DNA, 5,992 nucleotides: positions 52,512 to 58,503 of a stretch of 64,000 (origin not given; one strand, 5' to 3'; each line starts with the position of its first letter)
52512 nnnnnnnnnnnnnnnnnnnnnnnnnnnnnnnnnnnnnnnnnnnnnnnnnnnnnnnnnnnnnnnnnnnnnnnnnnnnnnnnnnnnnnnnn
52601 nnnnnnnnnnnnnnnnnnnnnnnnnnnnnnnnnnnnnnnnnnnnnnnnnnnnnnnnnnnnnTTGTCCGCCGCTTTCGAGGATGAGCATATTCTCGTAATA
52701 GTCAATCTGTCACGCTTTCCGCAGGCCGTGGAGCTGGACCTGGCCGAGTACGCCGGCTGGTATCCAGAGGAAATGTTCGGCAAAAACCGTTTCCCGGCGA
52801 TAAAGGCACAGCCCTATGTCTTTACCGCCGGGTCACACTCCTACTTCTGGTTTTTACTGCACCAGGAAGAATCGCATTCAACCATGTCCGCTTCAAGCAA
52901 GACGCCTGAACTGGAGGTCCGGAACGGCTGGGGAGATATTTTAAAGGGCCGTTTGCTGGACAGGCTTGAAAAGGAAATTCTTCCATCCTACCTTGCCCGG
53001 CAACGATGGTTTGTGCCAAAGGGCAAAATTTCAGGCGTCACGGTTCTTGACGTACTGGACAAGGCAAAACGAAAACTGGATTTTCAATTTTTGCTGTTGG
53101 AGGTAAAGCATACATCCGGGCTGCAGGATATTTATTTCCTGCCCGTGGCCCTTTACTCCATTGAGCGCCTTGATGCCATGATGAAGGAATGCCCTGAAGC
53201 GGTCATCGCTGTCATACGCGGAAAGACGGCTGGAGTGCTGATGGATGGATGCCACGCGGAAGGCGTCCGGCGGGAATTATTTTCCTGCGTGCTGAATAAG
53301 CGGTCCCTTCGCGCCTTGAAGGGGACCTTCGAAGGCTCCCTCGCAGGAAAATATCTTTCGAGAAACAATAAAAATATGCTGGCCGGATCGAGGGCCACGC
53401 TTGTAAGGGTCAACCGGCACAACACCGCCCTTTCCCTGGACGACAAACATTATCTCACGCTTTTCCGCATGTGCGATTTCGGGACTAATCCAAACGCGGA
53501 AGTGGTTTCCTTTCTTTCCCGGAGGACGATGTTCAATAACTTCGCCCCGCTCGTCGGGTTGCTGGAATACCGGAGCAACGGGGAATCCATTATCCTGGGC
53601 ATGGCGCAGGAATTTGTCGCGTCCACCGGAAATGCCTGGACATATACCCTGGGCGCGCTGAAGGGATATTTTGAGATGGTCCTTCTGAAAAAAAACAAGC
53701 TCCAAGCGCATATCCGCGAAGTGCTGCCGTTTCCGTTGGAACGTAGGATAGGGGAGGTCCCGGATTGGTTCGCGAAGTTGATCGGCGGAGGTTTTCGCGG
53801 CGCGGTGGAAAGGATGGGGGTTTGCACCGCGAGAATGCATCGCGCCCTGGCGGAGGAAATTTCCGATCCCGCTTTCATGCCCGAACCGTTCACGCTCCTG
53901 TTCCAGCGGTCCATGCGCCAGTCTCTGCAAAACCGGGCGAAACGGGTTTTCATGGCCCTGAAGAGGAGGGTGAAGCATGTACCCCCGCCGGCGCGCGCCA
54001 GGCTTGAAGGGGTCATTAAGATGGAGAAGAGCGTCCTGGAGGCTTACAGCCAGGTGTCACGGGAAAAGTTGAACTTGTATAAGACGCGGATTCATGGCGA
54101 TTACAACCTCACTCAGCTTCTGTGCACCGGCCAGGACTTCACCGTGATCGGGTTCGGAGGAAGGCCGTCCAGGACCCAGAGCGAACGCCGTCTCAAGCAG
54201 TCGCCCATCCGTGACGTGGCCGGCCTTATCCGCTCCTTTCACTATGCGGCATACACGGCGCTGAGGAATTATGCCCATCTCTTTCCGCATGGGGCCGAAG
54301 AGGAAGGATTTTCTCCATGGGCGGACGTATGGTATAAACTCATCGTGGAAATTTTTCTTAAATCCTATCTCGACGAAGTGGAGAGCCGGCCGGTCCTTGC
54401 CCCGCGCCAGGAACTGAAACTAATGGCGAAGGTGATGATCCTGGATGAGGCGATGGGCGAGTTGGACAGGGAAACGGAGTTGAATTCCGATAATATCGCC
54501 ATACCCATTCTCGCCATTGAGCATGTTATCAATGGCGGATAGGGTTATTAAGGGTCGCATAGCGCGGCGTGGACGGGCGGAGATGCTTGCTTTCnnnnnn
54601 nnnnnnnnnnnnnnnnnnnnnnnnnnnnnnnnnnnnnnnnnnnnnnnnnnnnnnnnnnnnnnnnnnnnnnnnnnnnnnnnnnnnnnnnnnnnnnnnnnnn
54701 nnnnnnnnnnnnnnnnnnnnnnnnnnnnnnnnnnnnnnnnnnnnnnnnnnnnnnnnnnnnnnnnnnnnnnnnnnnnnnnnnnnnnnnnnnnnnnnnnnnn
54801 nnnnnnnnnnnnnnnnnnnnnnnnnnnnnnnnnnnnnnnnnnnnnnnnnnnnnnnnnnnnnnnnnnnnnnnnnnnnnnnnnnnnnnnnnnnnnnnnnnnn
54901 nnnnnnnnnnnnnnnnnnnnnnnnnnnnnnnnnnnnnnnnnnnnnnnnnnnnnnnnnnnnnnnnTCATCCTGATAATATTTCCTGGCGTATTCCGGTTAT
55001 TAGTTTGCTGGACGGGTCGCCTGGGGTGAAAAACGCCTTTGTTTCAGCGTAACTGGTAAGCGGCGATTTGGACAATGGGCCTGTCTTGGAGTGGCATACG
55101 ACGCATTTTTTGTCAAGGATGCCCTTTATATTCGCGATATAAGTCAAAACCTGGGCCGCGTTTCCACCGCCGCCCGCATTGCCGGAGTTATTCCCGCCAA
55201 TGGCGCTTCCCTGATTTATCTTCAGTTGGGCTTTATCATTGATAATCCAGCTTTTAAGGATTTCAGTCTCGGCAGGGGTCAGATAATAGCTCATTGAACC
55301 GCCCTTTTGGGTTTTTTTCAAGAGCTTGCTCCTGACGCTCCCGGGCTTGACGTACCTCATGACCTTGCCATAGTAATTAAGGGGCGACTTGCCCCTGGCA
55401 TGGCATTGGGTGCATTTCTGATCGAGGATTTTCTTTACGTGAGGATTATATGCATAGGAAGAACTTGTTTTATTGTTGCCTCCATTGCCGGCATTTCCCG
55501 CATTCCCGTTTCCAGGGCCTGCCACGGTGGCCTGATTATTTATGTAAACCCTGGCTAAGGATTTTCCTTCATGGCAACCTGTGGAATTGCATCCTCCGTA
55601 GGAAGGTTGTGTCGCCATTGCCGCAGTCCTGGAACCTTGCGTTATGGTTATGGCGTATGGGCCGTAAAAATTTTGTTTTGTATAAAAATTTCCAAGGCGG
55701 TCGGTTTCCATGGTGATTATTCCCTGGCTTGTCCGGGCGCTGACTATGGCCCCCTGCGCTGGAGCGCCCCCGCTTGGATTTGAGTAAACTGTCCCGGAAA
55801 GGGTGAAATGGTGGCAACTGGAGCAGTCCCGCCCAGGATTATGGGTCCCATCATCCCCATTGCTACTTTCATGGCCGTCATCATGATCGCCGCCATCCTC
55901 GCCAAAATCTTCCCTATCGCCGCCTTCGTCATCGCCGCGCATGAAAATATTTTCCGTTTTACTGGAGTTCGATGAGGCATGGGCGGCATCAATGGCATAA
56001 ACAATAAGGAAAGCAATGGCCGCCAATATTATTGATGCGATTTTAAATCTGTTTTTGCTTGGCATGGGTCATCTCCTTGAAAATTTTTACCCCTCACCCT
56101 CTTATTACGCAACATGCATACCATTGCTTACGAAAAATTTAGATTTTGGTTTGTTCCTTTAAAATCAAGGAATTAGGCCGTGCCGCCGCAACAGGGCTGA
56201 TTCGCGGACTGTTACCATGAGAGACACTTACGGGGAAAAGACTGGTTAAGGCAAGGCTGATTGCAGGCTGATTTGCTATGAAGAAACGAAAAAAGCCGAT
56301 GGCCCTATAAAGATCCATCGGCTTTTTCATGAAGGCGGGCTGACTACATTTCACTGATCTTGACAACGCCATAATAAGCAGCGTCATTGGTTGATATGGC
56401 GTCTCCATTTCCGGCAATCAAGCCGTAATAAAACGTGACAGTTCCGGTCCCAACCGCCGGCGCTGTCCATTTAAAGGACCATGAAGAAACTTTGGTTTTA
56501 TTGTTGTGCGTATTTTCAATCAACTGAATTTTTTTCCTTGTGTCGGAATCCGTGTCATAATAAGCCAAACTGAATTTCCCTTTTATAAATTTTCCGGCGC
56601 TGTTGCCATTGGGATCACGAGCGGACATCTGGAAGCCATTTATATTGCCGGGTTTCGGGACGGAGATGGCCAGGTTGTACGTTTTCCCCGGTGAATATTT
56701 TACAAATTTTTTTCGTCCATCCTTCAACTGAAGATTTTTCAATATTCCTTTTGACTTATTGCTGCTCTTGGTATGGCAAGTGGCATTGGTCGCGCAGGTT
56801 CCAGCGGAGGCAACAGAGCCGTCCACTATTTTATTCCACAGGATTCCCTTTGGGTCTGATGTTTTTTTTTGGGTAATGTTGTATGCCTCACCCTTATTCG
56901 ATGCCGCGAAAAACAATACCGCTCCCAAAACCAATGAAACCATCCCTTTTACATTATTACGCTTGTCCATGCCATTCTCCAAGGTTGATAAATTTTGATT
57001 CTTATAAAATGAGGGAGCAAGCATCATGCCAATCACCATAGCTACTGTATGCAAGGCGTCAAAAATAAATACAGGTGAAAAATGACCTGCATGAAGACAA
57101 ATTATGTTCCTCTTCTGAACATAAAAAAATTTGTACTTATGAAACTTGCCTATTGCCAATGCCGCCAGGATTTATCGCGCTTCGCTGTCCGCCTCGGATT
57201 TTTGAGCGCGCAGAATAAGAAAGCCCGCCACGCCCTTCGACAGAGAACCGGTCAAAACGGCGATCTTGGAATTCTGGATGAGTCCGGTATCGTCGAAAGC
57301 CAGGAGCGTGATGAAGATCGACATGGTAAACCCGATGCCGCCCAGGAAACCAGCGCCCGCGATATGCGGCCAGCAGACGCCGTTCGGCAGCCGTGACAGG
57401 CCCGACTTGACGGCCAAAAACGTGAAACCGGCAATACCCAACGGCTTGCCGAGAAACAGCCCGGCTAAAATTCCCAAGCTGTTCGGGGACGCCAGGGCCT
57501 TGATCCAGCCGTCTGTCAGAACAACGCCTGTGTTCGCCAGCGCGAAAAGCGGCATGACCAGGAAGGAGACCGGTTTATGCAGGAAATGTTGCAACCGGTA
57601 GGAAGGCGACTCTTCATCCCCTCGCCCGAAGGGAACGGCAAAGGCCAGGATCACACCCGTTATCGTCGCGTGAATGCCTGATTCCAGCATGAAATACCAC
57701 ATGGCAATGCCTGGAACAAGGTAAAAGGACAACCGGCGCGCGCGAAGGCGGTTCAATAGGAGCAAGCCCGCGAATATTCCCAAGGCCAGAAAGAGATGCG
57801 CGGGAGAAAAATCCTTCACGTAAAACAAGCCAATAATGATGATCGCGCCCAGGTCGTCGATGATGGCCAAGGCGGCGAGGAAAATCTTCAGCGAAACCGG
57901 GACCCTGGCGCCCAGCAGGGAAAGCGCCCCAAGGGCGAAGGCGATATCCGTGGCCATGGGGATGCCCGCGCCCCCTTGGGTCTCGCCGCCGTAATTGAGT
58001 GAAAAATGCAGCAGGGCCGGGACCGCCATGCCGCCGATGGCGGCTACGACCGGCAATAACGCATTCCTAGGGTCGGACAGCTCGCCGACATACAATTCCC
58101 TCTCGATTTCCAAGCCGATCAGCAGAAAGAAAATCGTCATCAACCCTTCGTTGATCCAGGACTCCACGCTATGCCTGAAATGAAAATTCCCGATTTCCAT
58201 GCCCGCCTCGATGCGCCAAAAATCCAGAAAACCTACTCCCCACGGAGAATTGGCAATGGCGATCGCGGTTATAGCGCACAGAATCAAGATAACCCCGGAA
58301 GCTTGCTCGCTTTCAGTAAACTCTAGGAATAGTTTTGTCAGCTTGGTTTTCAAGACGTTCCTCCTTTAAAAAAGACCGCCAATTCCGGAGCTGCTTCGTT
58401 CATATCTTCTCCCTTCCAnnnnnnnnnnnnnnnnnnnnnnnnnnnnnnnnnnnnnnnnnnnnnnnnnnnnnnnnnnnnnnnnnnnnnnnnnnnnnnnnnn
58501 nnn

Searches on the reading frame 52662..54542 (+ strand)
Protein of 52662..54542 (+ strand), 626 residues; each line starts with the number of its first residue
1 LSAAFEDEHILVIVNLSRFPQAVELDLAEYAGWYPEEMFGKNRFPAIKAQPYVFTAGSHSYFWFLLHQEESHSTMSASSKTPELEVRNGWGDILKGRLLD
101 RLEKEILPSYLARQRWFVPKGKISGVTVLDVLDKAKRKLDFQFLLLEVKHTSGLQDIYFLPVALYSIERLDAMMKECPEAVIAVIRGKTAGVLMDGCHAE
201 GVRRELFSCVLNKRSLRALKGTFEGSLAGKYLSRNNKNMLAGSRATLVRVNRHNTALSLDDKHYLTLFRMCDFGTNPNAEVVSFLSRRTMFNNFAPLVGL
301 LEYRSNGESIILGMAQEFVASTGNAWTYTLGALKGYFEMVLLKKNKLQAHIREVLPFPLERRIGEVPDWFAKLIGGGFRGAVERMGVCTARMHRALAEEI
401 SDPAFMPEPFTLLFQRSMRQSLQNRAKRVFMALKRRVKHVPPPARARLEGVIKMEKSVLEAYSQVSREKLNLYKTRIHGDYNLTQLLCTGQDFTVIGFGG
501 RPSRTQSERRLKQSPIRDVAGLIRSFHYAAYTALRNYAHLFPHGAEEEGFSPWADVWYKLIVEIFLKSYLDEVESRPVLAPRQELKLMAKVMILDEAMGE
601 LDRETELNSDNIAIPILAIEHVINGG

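Call 56: search_protein_families(library=pfam, proteins=[window:52662-54542:+], max_evalue=0.00001)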
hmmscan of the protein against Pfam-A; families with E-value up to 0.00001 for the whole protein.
window:52662-54542:+ (626 aa): 2 families
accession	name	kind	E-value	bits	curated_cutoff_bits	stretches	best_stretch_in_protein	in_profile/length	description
PF16657.11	Malt_amylase_C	-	7.5e-15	55.2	27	1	6-63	21-75/75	Maltogenic Amylase, C-terminal domain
PF18085.6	Mak_N_cap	-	3.2e-06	28.5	22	1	110-198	1-86/87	Maltokinase N-terminal cap domain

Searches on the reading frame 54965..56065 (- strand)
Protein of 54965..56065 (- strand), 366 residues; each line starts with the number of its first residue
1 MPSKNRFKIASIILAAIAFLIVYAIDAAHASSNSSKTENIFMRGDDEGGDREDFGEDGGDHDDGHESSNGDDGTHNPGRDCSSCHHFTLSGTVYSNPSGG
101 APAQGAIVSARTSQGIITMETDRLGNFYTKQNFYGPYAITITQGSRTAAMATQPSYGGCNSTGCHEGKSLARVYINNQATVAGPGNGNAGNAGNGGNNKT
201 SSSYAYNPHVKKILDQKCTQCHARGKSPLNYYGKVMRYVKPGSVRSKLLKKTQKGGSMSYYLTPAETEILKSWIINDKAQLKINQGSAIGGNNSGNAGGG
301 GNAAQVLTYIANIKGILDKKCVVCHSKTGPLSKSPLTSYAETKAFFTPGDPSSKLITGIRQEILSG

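Call 56: search_protein_families(library=pfam, proteins=[window:54965-56065:-], max_evalue=0.00001)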
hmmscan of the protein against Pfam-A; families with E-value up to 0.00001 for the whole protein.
window:54965-56065:- (366 aa): 1 family
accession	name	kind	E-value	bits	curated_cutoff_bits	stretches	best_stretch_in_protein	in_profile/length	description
PF14376.11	Haem_bd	-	8.1e-06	26.3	27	0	197-235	21-58/133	Haem-binding domain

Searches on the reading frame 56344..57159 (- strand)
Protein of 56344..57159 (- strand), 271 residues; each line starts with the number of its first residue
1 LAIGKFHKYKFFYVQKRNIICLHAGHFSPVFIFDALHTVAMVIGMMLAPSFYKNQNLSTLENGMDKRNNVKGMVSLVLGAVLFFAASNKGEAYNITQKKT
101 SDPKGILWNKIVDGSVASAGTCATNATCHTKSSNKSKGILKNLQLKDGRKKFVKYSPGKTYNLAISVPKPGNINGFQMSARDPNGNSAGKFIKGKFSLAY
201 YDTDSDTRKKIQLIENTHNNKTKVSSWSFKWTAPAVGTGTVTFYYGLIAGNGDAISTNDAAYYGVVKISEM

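Call 56: search_protein_families(library=pfam, proteins=[window:56344-57159:-], max_evalue=0.00001)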
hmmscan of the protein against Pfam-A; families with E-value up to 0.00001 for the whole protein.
window:56344-57159:- (271 aa): 1 family
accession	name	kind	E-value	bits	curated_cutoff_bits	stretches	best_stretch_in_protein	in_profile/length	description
PF02014.22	Reeler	-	5.3e-08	33.9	21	1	154-246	27-121/131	Reeler domain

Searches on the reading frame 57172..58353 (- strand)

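Call 56: search_protein_families(library=pfam, proteins=[window:57172-58353:-], max_evalue=0.00001)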
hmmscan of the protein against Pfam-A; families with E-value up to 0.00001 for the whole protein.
window:57172-58353:- (393 aa): 1 family
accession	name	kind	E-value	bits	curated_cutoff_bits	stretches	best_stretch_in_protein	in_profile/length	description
PF06965.17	Na_H_antiport_1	-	1.8e-140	468.6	23.5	1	11-381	2-374/374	Na+/H+ antiporter 1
